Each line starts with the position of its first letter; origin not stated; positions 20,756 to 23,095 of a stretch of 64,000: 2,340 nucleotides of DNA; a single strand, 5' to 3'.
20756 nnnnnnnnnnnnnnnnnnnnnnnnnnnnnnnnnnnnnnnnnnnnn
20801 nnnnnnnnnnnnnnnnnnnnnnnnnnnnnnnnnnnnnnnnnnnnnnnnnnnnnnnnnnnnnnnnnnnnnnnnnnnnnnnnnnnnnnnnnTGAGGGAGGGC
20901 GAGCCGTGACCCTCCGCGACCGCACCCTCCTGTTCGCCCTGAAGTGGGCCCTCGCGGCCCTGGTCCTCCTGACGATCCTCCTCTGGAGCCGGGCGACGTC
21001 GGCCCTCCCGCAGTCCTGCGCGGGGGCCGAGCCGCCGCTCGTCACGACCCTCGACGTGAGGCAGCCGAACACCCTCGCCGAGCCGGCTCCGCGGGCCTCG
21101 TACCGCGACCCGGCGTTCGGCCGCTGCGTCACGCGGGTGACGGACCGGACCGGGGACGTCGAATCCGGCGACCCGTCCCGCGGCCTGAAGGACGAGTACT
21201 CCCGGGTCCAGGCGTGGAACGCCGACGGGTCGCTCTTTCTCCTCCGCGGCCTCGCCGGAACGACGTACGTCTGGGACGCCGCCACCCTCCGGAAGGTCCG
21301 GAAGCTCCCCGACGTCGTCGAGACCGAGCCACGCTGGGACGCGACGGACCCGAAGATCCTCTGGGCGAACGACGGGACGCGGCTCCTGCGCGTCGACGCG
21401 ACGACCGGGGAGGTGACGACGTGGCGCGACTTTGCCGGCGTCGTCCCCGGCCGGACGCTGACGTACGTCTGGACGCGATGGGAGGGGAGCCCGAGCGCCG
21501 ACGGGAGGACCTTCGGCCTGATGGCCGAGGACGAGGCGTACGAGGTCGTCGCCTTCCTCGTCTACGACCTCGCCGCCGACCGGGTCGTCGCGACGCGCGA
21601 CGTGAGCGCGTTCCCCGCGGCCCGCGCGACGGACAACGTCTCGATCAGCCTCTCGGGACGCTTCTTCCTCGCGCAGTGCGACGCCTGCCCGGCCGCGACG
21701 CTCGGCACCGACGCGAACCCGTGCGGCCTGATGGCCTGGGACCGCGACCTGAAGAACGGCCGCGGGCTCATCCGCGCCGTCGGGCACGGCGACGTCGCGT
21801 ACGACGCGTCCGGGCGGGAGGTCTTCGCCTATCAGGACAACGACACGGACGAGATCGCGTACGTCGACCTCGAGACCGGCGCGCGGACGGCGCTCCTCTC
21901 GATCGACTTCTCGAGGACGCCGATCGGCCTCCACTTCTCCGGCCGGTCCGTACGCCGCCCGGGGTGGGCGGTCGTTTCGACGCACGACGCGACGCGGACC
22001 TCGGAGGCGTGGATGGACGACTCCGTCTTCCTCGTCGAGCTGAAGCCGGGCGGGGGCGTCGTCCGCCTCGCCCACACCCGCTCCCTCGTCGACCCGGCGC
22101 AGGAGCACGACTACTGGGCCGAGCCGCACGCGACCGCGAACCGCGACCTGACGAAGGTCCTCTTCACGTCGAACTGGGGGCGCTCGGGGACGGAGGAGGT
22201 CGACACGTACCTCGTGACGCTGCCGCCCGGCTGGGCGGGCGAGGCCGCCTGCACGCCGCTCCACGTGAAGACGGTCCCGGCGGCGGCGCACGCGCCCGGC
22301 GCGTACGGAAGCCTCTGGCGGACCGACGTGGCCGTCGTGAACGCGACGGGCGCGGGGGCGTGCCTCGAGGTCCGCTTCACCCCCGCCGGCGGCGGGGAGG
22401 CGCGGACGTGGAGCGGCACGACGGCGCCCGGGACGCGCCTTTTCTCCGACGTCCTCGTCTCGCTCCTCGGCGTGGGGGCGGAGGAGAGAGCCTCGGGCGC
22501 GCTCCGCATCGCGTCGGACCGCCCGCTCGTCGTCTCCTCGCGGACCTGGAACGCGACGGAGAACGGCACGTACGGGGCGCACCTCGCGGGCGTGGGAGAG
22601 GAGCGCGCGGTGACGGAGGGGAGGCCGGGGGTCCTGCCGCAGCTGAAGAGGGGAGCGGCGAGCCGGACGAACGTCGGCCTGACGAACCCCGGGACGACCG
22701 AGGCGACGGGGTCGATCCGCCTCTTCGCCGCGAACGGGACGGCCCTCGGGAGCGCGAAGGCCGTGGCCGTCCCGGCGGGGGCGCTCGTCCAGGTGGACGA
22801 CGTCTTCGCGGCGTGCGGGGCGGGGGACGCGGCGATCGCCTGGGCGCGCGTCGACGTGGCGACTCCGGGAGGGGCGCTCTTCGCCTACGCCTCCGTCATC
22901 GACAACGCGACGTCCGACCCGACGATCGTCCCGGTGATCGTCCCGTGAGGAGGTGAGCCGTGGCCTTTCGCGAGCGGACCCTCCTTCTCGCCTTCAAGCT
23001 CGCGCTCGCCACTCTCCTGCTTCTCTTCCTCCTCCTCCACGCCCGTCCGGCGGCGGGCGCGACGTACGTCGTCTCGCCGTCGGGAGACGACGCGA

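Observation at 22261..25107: Long imperfect direct repeats with mostly synonymous divergence: evidence of recent duplication or gene conversion and domain swapping between paralogs B and C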

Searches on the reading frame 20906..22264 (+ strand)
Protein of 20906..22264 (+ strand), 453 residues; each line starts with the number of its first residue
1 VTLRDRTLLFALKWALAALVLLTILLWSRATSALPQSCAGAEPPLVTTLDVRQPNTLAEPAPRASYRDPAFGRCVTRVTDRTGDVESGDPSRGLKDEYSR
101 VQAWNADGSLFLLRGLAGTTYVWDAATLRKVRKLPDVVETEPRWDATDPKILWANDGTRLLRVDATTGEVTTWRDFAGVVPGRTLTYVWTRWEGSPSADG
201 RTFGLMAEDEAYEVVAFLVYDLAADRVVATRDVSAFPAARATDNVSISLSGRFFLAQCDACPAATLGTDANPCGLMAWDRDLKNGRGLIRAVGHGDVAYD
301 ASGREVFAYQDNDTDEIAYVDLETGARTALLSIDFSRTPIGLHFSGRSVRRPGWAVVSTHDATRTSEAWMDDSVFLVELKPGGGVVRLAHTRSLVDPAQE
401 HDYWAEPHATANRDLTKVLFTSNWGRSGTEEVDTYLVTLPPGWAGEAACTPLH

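Call 52: search_solved_structures(query=window:20906-22264:+, max_evalue=1)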
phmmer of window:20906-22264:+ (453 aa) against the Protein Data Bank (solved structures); distinct sequences matched with E-value up to 1: 2.
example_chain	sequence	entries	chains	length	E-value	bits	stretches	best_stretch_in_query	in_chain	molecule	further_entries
6qdv_N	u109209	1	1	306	0.26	13.3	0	103-159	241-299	U5 small nuclear ribonucleoprotein 40 kDa protein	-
3jcr_D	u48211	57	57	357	0.38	12.8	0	103-159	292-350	U5-40K | U5 small nuclear ribonucleoprotein 40 kDa protein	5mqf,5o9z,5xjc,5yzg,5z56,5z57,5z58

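Call 63: find_homologous_proteins(query=window:21005-22264:+, max_evalue=0.00001)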
Query window:21005-22264:+ (420 aa): 894 proteins with E <= 0.00001 among 8000 candidates; the best 120 are listed.
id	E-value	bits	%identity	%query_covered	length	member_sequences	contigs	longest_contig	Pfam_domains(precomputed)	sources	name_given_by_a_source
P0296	8.2e-258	874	91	100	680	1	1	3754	-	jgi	jgi:hypothetical protein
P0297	7.6e-254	860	89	100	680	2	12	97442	-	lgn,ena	-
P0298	2.1e-244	829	87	100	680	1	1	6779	-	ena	-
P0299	2.0e-236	803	83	100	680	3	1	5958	-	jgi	jgi:hypothetical protein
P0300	1.2e-233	794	83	98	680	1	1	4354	-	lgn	-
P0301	1.8e-226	770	80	100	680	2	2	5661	-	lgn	-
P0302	1.3e-224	764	79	97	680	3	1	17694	-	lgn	-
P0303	3.6e-224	763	79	100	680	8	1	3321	-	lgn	-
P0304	1.2e-220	751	78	100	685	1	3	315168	-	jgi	jgi:hypothetical protein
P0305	1.1e-216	738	78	100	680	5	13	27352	-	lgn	-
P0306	7.0e-216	735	76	100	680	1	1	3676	-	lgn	-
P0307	1.3e-211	721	79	96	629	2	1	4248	-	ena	-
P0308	2.0e-199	681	79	89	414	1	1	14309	-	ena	-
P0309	6.1e-161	554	61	100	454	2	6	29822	-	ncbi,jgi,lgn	-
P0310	7.6e-158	544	62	97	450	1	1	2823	-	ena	-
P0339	3.0e-147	509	59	97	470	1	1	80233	-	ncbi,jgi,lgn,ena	-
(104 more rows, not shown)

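Call 64: find_encoding_contigs(protein=P0339, flank=10000, max_places=3)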
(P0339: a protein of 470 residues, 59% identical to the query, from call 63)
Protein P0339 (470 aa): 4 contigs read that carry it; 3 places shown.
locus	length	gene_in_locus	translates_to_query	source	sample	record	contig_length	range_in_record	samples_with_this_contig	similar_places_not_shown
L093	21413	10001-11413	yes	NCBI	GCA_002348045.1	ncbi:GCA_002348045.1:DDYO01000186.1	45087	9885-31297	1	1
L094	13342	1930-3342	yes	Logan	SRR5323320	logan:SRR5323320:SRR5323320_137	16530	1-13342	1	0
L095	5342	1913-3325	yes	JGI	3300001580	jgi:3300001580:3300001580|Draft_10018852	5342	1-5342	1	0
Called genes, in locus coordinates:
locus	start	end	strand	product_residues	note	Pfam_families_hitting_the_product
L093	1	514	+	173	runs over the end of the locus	-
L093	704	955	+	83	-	PF04226:Transgly_assoc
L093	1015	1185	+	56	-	-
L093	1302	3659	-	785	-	PF00456:Transketolase_N, PF22613:Transketolase_C_1 (weak)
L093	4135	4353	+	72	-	PF13560:HTH_31, PF04545:Sigma70_r4 (faint), PF12844:HTH_19, PF01381:HTH_3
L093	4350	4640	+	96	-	-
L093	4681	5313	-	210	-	PF06445:GyrI-like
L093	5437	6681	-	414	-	PF13685:Fe-ADH_2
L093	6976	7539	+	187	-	-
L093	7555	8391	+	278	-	PF01149:Fapy_DNA_glyco, PF06831:H2TH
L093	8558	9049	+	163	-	PF03479:PCC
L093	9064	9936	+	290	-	PF04055:Radical_SAM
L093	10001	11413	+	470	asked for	-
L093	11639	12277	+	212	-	PF00485:PRK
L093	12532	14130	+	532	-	PF01293:PEPCK_ATP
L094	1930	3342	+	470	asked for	-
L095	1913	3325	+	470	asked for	-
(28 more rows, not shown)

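Call 69: predict_structure(alignment_id=A2)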
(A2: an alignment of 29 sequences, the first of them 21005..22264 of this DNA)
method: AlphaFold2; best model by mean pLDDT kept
length: 420 residues; sequences in the alignment: 29
mean_pLDDT: 90.8   pTM: 0.90
mean pLDDT of the five models: 90.8, 90.3, 89.9, 89.7, 89.1
residues with pLDDT >= 90: 315; 70-90: 87; 50-70: 15; < 50: 3
segments of 3 or more residues with pLDDT < 50: none
pLDDT, mean of each block of 10 residues (from residue 1): 74 91 89 92 94 91 73 93 91 94 87 94 95 95 95 88 90 96 97 97 94 95 96 96 97 95 94 96 96 96 85 90 91 88 94 93 78 88 94 90 90 57
secondary structure, 60 per line:
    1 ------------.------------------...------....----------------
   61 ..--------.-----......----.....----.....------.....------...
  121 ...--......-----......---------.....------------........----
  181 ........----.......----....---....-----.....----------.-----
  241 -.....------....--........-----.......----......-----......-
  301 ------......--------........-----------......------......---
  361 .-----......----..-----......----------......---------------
elements in order: E32-34 E41-44 E77-82 E87-91 E96-100 E107-111 E118-123 E126-131 E137-142 E152-156 E169-176 E181-188 E193-199 H204-207 E211-214 E220-224 E242-246 E253-256 E259-266 E272-278 E283-288 E294-299 E307-312 E321-328 E340-345 E352-357 H367-372 E384-389 E400-405

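Call 72: fold_search(model_id=the predicted structure, library=pdb)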
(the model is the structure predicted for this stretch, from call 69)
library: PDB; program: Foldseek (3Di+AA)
matches with E <= 10: 1908; with E <= 0.001: 1550
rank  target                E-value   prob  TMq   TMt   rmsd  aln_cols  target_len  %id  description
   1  3pe7                  4.8e-13  1.00  0.62  0.68   7.8       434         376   16  Oligogalacturonate lyase in complex with manganese (released 2010-11-03)
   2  3c5m_B                1.1e-11  1.00  0.60  0.66   5.7       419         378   14  Crystal structure of oligogalacturonate lyase (VPA0088) from Vibrio parahaemolyticus. Northeast Structural Genomics Co (released 2008-02-26)
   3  3c5m_A                1.3e-11  1.00  0.60  0.66   5.7       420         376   13  Crystal structure of oligogalacturonate lyase (VPA0088) from Vibrio parahaemolyticus. Northeast Structural Genomics Co (released 2008-02-26)
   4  8wc6_B                8.3e-11  1.00  0.43  0.51  12.2       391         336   14  Cryo-EM structure of the PEA-bound mTAAR1-Gs complex (released 2023-12-27)
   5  7t1z_B                1.6e-10  1.00  0.40  0.39   8.6       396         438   14  Structure of the Fbw7-Skp1-MycNdegron complex (released 2022-02-16)
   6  9ppz_C                1.8e-10  1.00  0.43  0.53  11.9       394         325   14  CryoEM structure of delta opioid receptor bound to G proteins and SNC80 (released 2026-03-04)
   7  6whc_B                1.8e-10  1.00  0.44  0.53  11.6       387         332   13  CryoEM Structure of the glucagon receptor with a dual-agonist peptide (released 2020-05-27)
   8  8unz_B                2.0e-10  1.00  0.45  0.55  11.8       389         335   12  CryoEM structure of beta-2-adrenergic receptor in complex with GTP-bound Gs heterotrimer (Class O) (released 2024-03-06)
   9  7f6i_C                2.2e-10  1.00  0.44  0.54  12.0       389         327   13  Cryo-EM structure of human bradykinin receptor BK2R in complex Gq proteins and kallidin (released 2022-01-05)
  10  9m8k_B                2.3e-10  1.00  0.45  0.54  10.3       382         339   12  cryo-EM structure of human TAS2R4 with oligopeptide (released 2026-03-18)
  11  9ppx_C                2.3e-10  1.00  0.43  0.53  12.1       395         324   13  CryoEM structure of delta opioid receptor bound to G proteins and naltrexone (released 2026-03-04)
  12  9j87_C                2.7e-10  1.00  0.44  0.54   9.2       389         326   13  Structure of Receptor (released 2026-02-25)
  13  2ovq_B                2.7e-10  1.00  0.40  0.38  10.4       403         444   14  Structure of the Skp1-Fbw7-CyclinEdegC complex (released 2007-04-24)
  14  8dzq_C                2.8e-10  1.00  0.44  0.52  12.7       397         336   15  momSalB bound Kappa Opioid Receptor in complex with GoA (released 2023-05-03)
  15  6k41_B                3.0e-10  1.00  0.45  0.54  11.8       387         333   14  cryo-EM structure of alpha2BAR-GoA complex (released 2020-04-15)
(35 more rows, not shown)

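Call 75: search_protein_families(library=pfam, proteins=[window:21005-22264:+], max_evalue=10)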
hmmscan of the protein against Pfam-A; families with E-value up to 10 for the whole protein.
window:21005-22264:+ (420 aa): 1 family
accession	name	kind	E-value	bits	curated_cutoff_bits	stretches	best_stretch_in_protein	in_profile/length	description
PF21959.2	DUF6923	-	0.028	14.6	27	1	50-143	70-168/234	Repeat of unknown function (DUF6923)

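Call 80: find_related_loci(query=P0299, collection=metagenome_contigs, flank=6000)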
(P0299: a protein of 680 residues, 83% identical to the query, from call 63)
Query P0299 (680 aa) in metagenome_contigs; peptide patterns used: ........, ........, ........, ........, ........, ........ (x = any residue, [..] = any of these).
224 stretches matched a pattern; 57 encode a relative of the query (tblastn E <= 1e-3); 57 distinct loci.
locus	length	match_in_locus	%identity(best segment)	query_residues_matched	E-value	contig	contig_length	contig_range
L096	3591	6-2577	79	1-680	0e+0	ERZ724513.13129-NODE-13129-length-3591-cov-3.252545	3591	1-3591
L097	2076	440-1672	60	32-443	6e-167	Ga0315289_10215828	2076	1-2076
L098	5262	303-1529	52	38-452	6e-138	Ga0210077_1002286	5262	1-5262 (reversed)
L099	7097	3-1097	56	78-443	2e-127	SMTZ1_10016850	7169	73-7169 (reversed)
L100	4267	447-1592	51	59-443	3e-122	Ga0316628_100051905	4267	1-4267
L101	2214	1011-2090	29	68-440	6e-23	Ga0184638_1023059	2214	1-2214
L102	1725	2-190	67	383-445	2e-22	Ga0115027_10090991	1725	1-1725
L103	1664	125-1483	28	2-440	4e-22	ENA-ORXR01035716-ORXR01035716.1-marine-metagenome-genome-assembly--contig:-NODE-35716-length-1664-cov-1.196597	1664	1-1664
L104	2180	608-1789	25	59-440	5e-21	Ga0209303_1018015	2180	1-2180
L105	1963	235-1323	29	68-441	7e-21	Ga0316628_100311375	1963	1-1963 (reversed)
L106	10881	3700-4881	25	59-440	2e-20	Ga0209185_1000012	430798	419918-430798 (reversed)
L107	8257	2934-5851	29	60-441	4e-20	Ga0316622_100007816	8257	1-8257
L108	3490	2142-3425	28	17-440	1e-19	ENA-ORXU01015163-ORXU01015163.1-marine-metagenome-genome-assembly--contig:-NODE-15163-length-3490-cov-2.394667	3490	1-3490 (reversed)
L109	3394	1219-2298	28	68-440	1e-19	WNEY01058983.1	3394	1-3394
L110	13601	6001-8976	28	45-441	3e-19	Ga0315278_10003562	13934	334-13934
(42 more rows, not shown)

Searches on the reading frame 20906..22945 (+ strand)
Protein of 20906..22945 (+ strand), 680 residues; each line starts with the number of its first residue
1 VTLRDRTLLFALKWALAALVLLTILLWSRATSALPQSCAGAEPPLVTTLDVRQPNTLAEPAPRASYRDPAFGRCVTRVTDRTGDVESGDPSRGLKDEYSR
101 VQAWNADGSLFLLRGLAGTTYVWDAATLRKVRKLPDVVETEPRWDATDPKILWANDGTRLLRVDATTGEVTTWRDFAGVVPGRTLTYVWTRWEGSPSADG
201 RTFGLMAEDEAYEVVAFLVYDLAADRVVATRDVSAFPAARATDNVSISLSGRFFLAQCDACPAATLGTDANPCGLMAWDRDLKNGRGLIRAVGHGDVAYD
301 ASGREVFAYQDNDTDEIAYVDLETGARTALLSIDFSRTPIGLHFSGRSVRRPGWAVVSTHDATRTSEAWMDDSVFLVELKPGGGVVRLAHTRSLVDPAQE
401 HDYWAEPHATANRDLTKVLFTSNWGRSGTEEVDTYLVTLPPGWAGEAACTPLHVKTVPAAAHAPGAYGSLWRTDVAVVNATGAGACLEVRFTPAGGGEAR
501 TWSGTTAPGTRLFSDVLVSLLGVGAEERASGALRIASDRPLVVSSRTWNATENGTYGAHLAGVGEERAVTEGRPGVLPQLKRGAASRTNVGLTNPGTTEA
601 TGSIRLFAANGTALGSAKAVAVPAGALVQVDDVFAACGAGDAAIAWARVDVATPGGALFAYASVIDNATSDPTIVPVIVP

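Call 8: search_protein_families(library=pfam, proteins=[window:20906-22945:+], max_evalue=0.1)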
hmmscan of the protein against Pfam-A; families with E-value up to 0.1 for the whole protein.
window:20906-22945:+ (680 aa): 1 family
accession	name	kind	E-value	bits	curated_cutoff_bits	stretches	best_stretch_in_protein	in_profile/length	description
PF21959.2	DUF6923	-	0.064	13.5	27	0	84-176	71-168/234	Repeat of unknown function (DUF6923)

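Call 9: search_protein_families(library=ncbifam, proteins=[window:20906-22945:+], max_evalue=0.1)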
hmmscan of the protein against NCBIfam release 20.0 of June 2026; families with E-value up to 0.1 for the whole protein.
window:20906-22945:+ (680 aa): 0 families
